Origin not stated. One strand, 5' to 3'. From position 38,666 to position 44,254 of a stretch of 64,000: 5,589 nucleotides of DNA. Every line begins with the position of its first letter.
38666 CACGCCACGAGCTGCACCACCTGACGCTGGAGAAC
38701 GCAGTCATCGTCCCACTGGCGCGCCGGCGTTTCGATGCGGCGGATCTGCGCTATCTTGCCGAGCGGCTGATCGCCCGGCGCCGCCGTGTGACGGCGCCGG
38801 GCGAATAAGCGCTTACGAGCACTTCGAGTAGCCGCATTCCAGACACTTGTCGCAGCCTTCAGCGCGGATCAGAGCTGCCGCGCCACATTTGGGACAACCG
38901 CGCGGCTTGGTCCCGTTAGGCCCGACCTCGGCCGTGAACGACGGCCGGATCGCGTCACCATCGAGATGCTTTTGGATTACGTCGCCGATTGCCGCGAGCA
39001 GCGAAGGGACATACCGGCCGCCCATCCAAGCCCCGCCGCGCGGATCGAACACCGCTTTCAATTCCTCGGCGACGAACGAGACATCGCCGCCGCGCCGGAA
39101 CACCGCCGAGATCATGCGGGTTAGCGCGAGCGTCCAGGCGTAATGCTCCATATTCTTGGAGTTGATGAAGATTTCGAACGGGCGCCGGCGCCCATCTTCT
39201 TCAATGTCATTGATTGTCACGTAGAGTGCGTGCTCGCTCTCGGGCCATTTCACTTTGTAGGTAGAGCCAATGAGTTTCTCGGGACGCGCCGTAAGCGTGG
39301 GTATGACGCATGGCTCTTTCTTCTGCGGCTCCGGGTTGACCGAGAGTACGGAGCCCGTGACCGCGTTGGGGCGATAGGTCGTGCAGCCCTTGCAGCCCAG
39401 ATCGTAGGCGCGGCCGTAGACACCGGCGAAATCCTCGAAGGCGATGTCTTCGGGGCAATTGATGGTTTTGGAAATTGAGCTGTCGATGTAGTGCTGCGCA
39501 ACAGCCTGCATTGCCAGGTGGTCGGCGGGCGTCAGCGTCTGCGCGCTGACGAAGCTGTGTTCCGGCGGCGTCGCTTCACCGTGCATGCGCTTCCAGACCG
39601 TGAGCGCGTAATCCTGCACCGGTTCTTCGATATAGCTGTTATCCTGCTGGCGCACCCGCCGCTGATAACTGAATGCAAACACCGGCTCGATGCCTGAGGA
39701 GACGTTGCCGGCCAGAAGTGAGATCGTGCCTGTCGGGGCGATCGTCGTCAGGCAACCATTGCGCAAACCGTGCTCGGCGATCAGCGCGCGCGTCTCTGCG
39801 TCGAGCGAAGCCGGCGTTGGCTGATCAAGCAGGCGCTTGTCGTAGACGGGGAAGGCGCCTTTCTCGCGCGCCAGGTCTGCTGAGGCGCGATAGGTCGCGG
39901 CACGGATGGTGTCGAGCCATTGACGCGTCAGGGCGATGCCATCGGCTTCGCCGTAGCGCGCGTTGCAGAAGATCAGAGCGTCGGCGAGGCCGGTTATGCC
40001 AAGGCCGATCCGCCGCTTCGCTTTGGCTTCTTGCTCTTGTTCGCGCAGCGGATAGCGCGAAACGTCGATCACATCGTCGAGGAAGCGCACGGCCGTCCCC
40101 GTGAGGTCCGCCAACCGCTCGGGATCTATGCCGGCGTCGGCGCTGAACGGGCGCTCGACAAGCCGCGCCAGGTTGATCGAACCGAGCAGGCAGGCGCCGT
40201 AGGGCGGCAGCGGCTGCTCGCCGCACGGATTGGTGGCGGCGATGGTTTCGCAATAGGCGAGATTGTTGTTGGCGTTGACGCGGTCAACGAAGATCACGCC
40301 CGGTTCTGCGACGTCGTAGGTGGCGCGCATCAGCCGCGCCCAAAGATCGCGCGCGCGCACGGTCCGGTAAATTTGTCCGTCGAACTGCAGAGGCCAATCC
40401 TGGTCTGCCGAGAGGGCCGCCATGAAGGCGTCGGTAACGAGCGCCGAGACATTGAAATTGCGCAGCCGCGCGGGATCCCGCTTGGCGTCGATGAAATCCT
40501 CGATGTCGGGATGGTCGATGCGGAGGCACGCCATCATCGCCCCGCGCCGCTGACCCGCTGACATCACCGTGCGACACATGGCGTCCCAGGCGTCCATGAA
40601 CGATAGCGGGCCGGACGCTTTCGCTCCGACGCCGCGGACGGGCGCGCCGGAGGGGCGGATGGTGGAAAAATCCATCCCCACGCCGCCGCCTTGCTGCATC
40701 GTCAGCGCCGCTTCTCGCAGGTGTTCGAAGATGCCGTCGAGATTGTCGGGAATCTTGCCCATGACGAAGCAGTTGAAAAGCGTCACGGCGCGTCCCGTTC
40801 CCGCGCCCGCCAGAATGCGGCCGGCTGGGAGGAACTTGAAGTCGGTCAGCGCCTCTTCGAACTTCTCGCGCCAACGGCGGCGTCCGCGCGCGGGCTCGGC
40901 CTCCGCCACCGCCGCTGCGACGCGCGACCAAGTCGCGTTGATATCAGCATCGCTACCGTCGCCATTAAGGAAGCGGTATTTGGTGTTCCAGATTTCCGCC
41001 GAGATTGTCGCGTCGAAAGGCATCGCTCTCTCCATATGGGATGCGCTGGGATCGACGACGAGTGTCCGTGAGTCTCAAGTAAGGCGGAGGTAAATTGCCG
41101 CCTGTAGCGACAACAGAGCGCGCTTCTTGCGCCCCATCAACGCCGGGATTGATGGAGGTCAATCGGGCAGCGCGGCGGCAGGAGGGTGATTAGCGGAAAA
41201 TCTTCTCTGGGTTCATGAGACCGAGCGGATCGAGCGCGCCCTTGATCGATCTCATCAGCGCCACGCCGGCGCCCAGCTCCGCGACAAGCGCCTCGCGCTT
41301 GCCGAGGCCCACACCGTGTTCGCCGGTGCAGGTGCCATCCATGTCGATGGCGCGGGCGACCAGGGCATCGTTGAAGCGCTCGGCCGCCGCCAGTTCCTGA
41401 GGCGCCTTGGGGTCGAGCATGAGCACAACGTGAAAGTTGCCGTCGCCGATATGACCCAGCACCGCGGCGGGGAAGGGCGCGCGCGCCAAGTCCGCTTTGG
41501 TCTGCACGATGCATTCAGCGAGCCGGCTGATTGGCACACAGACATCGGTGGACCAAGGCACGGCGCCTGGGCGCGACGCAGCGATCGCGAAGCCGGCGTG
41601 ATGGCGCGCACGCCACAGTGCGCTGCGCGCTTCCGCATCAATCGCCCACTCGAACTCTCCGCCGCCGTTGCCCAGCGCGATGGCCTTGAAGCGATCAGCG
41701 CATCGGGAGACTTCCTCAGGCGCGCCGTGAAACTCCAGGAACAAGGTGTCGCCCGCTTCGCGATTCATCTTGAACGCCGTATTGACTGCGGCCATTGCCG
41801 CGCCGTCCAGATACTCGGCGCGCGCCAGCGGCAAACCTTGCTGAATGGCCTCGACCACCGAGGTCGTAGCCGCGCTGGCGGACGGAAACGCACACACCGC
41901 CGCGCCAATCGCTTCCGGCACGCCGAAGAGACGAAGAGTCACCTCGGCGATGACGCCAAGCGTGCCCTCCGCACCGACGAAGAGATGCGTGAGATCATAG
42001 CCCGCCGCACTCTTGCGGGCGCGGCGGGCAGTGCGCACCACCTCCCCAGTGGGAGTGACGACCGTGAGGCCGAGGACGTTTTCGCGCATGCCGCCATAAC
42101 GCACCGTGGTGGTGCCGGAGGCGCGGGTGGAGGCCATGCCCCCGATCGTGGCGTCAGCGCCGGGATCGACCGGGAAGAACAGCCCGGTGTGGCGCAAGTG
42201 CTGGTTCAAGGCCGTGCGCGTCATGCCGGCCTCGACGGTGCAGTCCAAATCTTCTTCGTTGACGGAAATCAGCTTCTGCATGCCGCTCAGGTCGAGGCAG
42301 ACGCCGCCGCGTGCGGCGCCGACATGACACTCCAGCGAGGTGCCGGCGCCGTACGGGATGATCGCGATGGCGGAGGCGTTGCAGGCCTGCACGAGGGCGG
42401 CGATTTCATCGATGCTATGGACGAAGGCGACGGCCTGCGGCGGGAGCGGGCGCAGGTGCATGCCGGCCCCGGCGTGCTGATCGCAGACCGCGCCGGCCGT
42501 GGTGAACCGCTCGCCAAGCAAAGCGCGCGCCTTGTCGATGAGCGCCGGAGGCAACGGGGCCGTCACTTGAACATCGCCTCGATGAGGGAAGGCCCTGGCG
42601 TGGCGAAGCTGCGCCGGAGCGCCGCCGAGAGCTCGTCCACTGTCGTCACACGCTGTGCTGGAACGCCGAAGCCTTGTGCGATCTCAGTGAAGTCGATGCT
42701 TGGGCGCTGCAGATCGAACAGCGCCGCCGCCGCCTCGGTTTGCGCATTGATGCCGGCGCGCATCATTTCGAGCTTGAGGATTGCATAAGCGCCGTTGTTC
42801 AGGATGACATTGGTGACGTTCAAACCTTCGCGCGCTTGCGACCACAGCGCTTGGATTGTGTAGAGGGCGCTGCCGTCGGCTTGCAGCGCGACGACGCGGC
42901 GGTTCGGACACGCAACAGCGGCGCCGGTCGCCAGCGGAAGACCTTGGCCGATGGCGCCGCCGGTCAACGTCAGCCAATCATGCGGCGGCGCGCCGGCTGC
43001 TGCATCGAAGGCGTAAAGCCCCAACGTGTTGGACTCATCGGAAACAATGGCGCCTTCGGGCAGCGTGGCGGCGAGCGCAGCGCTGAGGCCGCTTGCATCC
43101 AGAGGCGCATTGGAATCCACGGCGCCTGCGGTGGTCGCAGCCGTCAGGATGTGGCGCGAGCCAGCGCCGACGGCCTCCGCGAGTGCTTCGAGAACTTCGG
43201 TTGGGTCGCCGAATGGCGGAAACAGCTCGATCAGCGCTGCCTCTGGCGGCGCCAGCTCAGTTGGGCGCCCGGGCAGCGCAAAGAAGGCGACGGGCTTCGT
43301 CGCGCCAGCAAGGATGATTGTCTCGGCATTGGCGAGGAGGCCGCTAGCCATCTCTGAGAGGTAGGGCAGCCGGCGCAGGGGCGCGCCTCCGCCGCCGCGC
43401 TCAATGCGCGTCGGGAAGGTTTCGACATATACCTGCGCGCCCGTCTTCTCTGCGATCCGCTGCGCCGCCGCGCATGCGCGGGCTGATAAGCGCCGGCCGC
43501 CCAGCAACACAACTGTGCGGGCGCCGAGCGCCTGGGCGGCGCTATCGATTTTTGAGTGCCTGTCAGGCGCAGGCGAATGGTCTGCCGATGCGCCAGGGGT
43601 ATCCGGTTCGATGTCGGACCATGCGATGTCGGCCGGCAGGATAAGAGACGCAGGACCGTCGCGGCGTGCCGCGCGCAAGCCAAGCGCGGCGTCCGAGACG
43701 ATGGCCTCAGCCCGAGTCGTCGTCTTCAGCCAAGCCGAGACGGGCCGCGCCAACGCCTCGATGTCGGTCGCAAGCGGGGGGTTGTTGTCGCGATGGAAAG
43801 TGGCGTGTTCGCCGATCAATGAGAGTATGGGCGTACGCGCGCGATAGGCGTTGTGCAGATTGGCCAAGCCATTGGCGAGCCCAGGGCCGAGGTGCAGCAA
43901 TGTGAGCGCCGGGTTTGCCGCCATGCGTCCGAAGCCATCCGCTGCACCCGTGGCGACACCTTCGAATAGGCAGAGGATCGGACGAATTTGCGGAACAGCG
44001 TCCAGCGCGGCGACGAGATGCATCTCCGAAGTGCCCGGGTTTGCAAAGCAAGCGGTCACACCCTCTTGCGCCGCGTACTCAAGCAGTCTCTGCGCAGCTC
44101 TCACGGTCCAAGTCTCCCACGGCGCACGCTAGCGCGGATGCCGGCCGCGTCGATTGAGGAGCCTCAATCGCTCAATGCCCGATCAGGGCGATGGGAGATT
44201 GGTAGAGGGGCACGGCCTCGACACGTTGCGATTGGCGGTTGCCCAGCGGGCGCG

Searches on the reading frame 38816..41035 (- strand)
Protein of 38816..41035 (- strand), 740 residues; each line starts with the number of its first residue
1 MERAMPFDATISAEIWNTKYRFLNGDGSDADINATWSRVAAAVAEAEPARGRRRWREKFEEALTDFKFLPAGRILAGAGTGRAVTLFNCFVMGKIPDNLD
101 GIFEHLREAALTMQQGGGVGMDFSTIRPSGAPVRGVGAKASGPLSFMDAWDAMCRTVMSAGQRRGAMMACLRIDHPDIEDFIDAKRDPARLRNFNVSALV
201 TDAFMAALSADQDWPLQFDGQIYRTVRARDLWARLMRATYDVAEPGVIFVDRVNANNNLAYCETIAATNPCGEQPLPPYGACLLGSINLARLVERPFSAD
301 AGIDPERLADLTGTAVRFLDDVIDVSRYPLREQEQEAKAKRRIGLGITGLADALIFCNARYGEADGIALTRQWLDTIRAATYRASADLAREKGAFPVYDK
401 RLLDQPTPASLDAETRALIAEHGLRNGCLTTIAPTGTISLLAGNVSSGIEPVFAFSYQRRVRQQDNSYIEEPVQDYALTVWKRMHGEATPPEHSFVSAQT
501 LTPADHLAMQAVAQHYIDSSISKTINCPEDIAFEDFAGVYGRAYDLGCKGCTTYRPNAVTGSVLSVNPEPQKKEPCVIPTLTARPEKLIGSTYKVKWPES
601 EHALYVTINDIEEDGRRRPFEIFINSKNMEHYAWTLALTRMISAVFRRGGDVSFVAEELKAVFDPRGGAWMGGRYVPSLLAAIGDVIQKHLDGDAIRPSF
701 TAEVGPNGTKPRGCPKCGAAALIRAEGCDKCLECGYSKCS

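Call 61: search_protein_families(library=pfam, proteins=[window:38816-41035:-], max_evalue=0.00001)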
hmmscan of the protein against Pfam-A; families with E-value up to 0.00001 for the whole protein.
window:38816-41035:- (740 aa): 3 families
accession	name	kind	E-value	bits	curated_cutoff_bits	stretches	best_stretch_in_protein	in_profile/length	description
PF02867.20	Ribonuc_red_lgC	-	3.7e-118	395.9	23.9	1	88-554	2-523/523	Ribonucleotide reductase, barrel domain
PF00317.26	Ribonuc_red_lgN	-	3.1e-12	46.8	28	1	10-82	5-76/77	Ribonucleotide reductase, all-alpha domain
PF12637.14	TSCPD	-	3.5e-10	40.5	22.8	1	592-691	2-88/88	TSCPD domain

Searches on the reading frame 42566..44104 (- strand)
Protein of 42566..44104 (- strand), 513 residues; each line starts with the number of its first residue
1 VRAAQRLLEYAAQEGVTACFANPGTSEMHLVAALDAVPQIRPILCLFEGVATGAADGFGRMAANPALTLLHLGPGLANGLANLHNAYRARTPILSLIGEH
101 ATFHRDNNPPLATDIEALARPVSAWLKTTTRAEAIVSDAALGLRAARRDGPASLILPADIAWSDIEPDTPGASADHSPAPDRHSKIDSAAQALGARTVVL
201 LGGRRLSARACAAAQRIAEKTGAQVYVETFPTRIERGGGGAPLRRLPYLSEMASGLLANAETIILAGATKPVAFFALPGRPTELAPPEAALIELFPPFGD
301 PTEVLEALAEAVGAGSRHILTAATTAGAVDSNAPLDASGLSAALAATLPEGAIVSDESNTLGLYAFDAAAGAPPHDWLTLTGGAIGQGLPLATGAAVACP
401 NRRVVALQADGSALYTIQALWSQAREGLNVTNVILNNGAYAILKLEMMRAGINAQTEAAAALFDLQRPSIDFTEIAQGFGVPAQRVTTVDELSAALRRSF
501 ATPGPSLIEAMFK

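Call 61: search_protein_families(library=pfam, proteins=[window:42566-44104:-], max_evalue=0.00001)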
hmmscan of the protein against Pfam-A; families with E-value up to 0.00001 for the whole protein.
window:42566-44104:- (513 aa): 2 families
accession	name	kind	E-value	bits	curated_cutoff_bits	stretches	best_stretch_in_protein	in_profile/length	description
PF02775.26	TPP_enzyme_C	-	3e-28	99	21.9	1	373-509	17-150/151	Thiamine pyrophosphate enzyme, C-terminal TPP binding domain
PF02776.23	TPP_enzyme_N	-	4.3e-25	88.2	26.8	1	1-106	1-106/119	Thiamine pyrophosphate enzyme, N-terminal TPP binding domain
